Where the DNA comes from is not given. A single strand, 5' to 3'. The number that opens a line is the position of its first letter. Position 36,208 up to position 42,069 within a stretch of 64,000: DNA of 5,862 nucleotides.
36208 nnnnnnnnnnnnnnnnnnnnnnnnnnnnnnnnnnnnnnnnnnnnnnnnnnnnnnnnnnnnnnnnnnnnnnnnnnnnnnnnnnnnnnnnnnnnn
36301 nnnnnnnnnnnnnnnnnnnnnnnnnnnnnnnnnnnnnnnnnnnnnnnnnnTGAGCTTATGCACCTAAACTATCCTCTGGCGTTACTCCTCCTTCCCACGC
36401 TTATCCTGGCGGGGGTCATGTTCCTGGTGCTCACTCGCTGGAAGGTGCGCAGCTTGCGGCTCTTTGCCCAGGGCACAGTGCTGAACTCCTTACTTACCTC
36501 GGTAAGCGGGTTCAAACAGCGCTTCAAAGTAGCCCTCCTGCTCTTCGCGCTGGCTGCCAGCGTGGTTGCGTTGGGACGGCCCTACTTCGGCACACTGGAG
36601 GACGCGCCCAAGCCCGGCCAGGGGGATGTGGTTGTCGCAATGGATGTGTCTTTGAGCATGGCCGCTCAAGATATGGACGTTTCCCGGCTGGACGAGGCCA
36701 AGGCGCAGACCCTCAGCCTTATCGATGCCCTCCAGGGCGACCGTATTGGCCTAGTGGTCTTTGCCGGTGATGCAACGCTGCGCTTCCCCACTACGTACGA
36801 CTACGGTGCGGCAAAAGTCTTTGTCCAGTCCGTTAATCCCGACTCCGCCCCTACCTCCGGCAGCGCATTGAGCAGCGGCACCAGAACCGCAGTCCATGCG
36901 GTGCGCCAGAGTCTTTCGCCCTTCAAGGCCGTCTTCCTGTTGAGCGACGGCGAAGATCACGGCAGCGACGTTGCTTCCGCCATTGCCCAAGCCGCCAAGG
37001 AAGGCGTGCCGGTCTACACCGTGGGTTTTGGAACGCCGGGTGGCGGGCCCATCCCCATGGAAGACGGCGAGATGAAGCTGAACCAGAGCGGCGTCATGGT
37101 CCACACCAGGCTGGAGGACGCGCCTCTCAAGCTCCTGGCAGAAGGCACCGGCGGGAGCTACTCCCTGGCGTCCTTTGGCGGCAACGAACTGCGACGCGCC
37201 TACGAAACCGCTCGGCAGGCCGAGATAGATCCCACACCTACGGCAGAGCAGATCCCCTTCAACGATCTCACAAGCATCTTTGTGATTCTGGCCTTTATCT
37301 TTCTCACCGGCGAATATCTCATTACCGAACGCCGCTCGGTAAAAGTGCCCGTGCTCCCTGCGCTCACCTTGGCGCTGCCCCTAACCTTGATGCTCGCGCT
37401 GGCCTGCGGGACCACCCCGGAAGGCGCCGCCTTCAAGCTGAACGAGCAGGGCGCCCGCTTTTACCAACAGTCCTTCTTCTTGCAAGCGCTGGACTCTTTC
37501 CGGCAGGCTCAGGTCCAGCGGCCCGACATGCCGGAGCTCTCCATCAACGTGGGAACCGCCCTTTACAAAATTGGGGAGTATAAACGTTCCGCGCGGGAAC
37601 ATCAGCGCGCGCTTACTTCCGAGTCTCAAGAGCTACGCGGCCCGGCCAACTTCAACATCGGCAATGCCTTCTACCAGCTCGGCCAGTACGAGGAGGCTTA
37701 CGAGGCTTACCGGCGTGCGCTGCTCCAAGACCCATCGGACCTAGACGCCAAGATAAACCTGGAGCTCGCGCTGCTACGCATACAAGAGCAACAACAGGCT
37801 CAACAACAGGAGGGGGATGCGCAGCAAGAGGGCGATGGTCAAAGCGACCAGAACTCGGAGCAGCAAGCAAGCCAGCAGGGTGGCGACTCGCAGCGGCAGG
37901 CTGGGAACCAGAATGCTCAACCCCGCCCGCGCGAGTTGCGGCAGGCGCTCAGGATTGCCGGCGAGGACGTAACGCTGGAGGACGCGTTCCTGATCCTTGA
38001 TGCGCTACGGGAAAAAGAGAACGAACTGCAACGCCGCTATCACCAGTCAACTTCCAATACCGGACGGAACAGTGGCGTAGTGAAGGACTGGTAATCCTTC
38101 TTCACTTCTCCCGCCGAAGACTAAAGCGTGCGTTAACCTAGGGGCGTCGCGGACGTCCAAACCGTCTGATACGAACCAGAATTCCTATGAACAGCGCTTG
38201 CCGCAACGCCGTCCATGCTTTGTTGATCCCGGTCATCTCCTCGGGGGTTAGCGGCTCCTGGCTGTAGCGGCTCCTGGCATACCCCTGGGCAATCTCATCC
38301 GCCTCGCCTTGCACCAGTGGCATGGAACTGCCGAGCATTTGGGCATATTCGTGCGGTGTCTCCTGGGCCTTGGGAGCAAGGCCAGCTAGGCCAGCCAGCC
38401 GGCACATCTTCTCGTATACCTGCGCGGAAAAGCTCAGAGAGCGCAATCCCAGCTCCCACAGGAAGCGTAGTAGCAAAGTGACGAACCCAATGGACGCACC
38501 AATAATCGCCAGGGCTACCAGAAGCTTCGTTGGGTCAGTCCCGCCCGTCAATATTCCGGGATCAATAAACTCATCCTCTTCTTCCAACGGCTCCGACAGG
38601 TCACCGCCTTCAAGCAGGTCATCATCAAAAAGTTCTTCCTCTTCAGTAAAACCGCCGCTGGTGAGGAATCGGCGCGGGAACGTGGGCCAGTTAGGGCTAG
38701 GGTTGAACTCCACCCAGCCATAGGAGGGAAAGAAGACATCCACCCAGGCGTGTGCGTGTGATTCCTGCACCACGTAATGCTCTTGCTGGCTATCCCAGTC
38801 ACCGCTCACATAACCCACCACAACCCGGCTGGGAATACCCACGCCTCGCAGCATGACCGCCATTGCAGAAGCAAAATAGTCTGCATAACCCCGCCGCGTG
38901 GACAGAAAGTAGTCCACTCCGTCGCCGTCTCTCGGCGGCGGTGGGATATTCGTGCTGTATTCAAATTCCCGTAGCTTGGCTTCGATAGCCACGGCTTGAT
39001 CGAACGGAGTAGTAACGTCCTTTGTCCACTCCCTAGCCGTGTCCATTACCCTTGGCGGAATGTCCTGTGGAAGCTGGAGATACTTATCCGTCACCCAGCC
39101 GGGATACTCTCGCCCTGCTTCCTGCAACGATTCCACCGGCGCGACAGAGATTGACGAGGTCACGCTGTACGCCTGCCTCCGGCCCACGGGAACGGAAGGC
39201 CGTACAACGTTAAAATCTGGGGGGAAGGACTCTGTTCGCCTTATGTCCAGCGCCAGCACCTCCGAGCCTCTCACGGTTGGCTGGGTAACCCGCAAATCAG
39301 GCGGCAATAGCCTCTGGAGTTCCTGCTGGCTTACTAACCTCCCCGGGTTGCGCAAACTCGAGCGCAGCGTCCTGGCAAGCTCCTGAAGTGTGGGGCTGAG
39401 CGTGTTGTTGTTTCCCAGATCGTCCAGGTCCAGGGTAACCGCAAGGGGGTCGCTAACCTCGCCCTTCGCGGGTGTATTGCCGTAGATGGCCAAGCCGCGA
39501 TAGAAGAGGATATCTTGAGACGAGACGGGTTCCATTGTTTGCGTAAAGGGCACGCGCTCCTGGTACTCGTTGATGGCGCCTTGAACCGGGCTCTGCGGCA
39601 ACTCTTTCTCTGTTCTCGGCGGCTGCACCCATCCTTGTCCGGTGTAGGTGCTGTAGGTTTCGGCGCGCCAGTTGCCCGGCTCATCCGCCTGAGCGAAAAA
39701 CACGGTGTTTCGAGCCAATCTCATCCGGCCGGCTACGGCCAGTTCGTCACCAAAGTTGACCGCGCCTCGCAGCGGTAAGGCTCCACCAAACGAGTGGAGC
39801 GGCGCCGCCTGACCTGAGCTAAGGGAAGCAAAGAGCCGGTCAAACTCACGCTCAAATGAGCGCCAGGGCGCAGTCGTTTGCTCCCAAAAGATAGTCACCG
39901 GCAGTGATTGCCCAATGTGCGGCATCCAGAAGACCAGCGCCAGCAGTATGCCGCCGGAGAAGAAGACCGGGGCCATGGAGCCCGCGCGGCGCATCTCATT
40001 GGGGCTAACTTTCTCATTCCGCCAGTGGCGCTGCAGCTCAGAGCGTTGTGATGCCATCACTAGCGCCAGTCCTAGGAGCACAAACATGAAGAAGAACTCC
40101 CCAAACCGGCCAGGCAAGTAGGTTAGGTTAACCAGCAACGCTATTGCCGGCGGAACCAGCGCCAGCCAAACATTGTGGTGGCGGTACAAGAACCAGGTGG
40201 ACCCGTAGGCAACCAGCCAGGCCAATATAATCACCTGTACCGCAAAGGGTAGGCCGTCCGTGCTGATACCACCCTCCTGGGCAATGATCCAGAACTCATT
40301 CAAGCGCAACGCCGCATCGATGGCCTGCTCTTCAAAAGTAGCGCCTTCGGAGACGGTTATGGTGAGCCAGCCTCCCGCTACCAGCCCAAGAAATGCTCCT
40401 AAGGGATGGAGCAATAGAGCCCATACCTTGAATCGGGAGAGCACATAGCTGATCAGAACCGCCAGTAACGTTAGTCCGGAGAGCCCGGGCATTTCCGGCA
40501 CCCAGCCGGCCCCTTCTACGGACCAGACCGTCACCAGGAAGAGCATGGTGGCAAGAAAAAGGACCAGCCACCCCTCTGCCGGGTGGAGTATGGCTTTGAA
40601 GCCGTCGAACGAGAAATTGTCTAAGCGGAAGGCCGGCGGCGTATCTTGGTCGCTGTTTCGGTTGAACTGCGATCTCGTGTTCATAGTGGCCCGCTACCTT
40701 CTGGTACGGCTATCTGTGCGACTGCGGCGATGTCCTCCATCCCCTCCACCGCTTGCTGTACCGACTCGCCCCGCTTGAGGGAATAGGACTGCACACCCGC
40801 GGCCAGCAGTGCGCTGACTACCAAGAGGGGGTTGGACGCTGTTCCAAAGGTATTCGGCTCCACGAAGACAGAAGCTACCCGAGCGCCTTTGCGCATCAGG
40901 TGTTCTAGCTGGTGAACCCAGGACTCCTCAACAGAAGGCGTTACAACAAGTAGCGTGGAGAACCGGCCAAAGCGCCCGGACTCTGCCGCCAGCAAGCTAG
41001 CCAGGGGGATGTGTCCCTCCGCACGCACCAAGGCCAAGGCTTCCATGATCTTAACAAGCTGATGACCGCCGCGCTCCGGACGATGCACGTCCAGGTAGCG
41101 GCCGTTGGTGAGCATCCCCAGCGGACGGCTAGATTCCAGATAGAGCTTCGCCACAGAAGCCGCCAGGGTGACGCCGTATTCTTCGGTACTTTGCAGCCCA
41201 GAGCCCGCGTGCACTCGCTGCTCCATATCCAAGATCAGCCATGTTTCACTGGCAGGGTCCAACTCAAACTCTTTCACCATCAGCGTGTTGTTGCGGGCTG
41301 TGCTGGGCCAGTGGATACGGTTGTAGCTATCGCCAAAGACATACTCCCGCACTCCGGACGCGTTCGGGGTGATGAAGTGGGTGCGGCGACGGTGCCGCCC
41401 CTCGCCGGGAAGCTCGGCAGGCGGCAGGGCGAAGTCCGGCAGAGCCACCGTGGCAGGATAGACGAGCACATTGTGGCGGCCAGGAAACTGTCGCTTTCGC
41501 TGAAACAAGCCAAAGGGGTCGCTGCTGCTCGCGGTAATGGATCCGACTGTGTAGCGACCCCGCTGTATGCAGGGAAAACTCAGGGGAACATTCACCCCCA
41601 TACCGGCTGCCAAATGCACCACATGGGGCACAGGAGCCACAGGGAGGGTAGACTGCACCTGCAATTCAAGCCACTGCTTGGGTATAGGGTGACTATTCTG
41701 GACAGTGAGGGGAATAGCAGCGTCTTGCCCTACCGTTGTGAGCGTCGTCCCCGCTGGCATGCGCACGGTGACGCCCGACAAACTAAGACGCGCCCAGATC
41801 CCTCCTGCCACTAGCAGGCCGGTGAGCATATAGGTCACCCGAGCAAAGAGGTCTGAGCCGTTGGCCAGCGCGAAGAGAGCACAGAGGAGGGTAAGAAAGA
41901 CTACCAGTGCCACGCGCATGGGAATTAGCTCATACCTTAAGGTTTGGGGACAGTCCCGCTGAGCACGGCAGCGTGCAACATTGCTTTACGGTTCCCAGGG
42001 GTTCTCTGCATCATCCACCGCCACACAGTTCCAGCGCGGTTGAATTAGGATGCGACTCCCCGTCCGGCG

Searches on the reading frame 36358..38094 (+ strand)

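Call 76: search_protein_families(library=pfam, proteins=[window:36358-38094:+], max_evalue=0.0001)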
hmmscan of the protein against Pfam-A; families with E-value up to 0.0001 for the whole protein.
window:36358-38094:+ (578 aa): 8 families
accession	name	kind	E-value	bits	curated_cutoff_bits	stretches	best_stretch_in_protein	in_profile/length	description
PF13519.12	VWA_2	-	1.8e-14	54.7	27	1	91-199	1-107/107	von Willebrand factor type A domain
PF00092.34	VWA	-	4.2e-13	50.3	23.8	1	90-226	1-141/174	von Willebrand factor type A domain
PF13414.12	TPR_11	-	7.3e-11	42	26.8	1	435-467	1-33/42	TPR repeat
PF00515.34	TPR_1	-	9.8e-11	41.4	27.8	1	432-461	5-34/34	Tetratricopeptide repeat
PF07719.23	TPR_2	-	4.7e-10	39.2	27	1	430-461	3-34/34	Tetratricopeptide repeat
PF13432.12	TPR_16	-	2.1e-08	34.9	32.7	0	433-479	2-48/65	Tetratricopeptide repeat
PF13181.12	TPR_8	-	2.7e-06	27.5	25.7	1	430-460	3-33/34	Tetratricopeptide repeat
PF13176.12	TPR_7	-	2.1e-05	24.7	27.9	0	433-461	4-34/36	Tetratricopeptide repeat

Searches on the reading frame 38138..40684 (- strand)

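Call 4: search_protein_families(library=pfam, proteins=[window:38138-40684:-], max_evalue=0.01)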
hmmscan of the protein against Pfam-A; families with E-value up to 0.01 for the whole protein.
window:38138-40684:- (848 aa): 2 families
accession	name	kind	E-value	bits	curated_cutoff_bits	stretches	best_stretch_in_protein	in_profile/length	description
PF01841.26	Transglut_core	-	2.3e-25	89.4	23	1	549-662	3-108/108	Transglutaminase-like superfamily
PF13559.11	DUF4129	-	3e-11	43.7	24.8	1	757-823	2-67/69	Domain of unknown function (DUF4129)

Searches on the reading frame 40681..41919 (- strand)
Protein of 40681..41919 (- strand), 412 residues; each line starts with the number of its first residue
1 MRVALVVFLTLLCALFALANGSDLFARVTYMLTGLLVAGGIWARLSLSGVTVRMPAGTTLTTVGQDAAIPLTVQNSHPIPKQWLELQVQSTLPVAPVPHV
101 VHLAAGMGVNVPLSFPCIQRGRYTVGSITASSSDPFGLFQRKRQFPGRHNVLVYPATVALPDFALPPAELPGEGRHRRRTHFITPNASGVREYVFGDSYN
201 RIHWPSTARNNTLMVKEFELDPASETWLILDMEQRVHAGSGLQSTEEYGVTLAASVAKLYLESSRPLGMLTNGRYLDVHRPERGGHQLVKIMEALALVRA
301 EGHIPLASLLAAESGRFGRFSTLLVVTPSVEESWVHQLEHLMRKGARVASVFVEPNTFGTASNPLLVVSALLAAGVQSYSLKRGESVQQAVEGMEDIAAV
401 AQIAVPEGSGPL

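Call 4: search_protein_families(library=pfam, proteins=[window:40681-41919:-], max_evalue=0.01)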
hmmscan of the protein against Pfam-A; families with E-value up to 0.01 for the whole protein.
window:40681-41919:- (412 aa): 1 family
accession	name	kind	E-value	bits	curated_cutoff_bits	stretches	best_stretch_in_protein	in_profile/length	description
PF01882.25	DUF58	-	5.3e-17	62.2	23.4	1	190-342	2-158/216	Protein of unknown function DUF58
